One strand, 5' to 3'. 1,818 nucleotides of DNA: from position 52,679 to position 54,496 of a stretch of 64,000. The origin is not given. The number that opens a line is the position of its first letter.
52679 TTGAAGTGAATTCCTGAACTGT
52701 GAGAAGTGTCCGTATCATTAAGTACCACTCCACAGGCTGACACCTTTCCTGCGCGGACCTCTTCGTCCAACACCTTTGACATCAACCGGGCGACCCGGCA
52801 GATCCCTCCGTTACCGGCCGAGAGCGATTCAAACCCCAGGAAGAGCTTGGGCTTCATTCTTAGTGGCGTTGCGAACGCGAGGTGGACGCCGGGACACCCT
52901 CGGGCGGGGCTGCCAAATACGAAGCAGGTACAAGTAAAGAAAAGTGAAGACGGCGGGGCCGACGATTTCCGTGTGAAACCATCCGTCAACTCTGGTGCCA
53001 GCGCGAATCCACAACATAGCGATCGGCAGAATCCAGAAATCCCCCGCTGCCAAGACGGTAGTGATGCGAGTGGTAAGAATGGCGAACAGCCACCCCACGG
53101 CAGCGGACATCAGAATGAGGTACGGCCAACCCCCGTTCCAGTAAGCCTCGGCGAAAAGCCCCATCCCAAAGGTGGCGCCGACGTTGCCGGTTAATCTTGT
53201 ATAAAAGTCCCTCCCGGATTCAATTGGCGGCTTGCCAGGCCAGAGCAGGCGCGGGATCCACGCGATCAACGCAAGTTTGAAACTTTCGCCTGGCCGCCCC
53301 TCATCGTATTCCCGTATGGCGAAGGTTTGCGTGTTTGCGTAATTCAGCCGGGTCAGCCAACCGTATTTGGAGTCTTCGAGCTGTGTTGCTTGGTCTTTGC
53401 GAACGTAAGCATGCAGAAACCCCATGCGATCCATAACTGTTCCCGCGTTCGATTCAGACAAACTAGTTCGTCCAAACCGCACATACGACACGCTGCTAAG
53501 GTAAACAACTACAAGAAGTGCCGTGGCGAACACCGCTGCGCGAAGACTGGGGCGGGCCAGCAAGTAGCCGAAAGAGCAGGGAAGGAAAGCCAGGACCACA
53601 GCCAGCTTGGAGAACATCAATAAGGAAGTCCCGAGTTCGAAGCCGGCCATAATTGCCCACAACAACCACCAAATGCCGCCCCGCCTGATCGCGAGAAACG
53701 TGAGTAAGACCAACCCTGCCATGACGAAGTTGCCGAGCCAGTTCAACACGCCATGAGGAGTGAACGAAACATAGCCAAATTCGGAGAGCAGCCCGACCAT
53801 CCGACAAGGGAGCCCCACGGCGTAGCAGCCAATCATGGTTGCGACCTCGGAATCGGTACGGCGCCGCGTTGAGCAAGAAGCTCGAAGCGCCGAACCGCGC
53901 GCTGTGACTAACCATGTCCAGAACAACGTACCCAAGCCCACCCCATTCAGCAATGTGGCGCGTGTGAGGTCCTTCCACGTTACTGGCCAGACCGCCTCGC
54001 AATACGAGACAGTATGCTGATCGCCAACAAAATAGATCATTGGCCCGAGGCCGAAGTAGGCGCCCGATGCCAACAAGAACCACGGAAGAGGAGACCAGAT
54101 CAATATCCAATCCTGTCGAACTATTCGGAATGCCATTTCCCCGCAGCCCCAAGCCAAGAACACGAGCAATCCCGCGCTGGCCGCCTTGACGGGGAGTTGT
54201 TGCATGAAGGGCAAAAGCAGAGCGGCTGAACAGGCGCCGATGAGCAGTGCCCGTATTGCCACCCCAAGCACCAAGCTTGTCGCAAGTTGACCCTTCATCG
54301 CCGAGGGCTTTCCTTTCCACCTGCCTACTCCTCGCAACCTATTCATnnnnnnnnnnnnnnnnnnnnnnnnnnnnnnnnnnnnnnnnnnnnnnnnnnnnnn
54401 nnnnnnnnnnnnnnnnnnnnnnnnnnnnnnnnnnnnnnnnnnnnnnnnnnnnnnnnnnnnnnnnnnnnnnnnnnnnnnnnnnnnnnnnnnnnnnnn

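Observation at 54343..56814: A near-perfect 1278-bp-period direct repeat fuses two complete glycosyltransferase units into one ORF, while the unit tails have diverged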

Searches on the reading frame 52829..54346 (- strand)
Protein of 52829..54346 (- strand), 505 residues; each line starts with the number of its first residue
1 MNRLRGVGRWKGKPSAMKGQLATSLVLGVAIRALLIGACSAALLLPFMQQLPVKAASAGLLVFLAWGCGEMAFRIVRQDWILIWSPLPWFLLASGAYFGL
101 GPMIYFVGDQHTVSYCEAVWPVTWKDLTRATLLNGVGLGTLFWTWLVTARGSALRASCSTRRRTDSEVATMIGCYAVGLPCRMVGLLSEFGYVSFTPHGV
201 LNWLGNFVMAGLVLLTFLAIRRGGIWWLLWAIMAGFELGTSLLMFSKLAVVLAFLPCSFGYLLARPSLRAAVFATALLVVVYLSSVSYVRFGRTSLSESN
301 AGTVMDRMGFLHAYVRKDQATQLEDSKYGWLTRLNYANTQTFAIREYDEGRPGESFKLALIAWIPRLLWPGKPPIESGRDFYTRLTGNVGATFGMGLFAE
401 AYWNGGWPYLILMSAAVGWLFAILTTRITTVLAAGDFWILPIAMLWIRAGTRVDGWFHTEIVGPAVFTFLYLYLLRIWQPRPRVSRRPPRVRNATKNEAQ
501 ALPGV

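Call 12: search_protein_families(library=pfam, proteins=[window:52829-54346:-], max_evalue=0.001)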
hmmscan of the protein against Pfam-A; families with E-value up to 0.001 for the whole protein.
window:52829-54346:- (505 aa): 0 families

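Call 14: find_encoding_contigs(protein=window:52829-54346:-, flank=10000)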
Protein window:52829-54346:- (505 aa): 1 contig read that carries it; 1 place shown.
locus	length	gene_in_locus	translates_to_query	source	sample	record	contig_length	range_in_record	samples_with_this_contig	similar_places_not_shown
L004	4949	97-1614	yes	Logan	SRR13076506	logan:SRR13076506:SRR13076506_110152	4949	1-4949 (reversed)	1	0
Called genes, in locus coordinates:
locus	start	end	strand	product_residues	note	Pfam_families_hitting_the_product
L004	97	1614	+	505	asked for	-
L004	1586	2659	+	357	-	PF20706:GT4-conflict, PF00534:Glycos_transf_1, PF13692:Glyco_trans_1_4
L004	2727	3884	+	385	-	PF13439:Glyco_transf_4, PF13579:Glyco_trans_4_4, PF20706:GT4-conflict, PF00534:Glycos_transf_1, PF13692:Glyco_trans_1_4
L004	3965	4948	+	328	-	?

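Call 48: find_homologous_proteins(query=window:52829-54346:-)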
Query window:52829-54346:- (505 aa): 28 proteins with E <= 0.001 among 8000 candidates.
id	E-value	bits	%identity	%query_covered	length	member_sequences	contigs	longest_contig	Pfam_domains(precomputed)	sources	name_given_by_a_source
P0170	0.0e+0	1107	100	97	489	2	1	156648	-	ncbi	-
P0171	4.8e-159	548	52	95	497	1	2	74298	-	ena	-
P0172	1.3e-127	444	47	95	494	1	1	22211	-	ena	-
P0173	6.5e-126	439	46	92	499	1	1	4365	-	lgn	-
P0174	1.6e-122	428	47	93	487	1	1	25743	-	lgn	-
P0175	8.9e-121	422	47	87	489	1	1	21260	-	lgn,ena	-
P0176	3.8e-120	420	46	87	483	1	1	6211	-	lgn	-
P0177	1.3e-119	418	46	90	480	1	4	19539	-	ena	-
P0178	3.8e-119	417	47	88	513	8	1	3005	-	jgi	jgi:hypothetical protein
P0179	4.8e-119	416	46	85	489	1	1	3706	-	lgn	-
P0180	1.9e-118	414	45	92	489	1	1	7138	-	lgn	-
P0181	2.9e-118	414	45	89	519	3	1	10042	-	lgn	-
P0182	5.4e-118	413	43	92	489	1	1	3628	-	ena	-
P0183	2.2e-117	411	46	85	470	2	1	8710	-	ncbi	-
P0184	1.0e-116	408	46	85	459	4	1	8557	-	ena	-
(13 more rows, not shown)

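Call 50: find_encoding_contigs(protein=P0171, flank=8000, max_places=2)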
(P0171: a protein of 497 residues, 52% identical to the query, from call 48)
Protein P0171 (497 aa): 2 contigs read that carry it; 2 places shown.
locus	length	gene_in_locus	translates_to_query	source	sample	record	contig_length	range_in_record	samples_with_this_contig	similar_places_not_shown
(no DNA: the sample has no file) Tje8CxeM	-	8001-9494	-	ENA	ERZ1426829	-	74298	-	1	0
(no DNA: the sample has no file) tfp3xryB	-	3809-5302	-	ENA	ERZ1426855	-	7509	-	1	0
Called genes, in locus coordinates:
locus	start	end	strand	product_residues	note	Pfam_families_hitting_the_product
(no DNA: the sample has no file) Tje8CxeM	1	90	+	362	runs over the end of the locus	PF13480:Acetyltransf_6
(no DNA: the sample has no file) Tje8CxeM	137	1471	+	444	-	PF13439:Glyco_transf_4 (weak), PF20706:GT4-conflict, PF00534:Glycos_transf_1, PF13692:Glyco_trans_1_4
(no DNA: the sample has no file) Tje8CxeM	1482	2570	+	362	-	PF13524:Glyco_trans_1_2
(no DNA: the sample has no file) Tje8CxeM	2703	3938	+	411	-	-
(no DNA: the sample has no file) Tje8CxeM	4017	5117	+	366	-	PF00535:Glycos_transf_2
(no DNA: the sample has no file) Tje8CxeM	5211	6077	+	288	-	PF08241:Methyltransf_11, PF13649:Methyltransf_25 (weak)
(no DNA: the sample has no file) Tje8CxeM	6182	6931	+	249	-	PF13489:Methyltransf_23, PF07021:MetW (weak), PF13847:Methyltransf_31, PF02353:CMAS, PF08241:Methyltransf_11, PF08242:Methyltransf_12, PF13649:Methyltransf_25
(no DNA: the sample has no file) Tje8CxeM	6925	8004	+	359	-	PF13524:Glyco_trans_1_2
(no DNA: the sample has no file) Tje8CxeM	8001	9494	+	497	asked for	-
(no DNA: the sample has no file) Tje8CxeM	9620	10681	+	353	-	PF13439:Glyco_transf_4 (faint), PF20706:GT4-conflict, PF00534:Glycos_transf_1, PF13692:Glyco_trans_1_4, PF13524:Glyco_trans_1_2 (weak)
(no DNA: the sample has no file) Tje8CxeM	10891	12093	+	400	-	PF13579:Glyco_trans_4_4, PF13439:Glyco_transf_4, PF20706:GT4-conflict, PF00534:Glycos_transf_1, PF13692:Glyco_trans_1_4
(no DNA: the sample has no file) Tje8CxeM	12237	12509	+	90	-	-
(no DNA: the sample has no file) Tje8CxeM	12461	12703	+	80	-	-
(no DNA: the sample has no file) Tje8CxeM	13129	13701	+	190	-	PF14602:Hexapep_2 (faint), PF00132:Hexapep (faint)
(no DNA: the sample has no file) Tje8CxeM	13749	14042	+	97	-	-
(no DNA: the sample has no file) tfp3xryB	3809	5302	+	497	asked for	-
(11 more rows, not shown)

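Call 51: find_encoding_contigs(protein=P0172, flank=8000, max_places=2)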
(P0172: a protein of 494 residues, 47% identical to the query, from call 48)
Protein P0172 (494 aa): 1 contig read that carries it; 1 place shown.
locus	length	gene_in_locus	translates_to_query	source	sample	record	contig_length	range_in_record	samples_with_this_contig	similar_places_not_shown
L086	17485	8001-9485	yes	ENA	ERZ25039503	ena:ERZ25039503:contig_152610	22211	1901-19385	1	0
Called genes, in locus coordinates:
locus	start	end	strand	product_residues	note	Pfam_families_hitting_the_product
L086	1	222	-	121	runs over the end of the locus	-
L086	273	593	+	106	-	PF00534:Glycos_transf_1, PF13692:Glyco_trans_1_4, PF13524:Glyco_trans_1_2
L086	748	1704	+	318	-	-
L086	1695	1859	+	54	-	-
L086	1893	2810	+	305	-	PF13641:Glyco_tranf_2_3 (weak), PF00535:Glycos_transf_2, PF10111:Glyco_tranf_2_2 (weak)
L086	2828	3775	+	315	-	-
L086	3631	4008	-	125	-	-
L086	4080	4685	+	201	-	-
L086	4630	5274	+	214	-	PF20706:GT4-conflict (weak), PF00534:Glycos_transf_1, PF13692:Glyco_trans_1_4, PF13524:Glyco_trans_1_2 (weak)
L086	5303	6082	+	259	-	PF05575:V_cholerae_RfbT (weak), PF05050:Methyltransf_21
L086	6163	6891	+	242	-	PF13489:Methyltransf_23, PF02353:CMAS, PF13847:Methyltransf_31 (weak), PF08241:Methyltransf_11, PF08242:Methyltransf_12, PF13649:Methyltransf_25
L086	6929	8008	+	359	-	PF13524:Glyco_trans_1_2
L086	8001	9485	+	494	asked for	-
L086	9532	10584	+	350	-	PF04055:Radical_SAM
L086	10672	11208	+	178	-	-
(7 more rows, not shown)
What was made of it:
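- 52829..54346 (-): Downstream 505-aa multi-pass membrane protein with no Pfam or NCBIfam hit. By its position it is a candidate polysaccharide polymerase-like protein. NCBI annotates a 489-aa form. Homologues sit in similar EPS loci (calls 50, 51).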

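Call 54: search_protein_families(library=ncbifam, proteins=[window:52829-54346:-], max_evalue=0.001)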
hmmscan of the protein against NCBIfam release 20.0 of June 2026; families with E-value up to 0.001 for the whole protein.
window:52829-54346:- (505 aa): 0 families

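Call 73: find_encoding_contigs(protein=P0170, flank=3000, max_places=3)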
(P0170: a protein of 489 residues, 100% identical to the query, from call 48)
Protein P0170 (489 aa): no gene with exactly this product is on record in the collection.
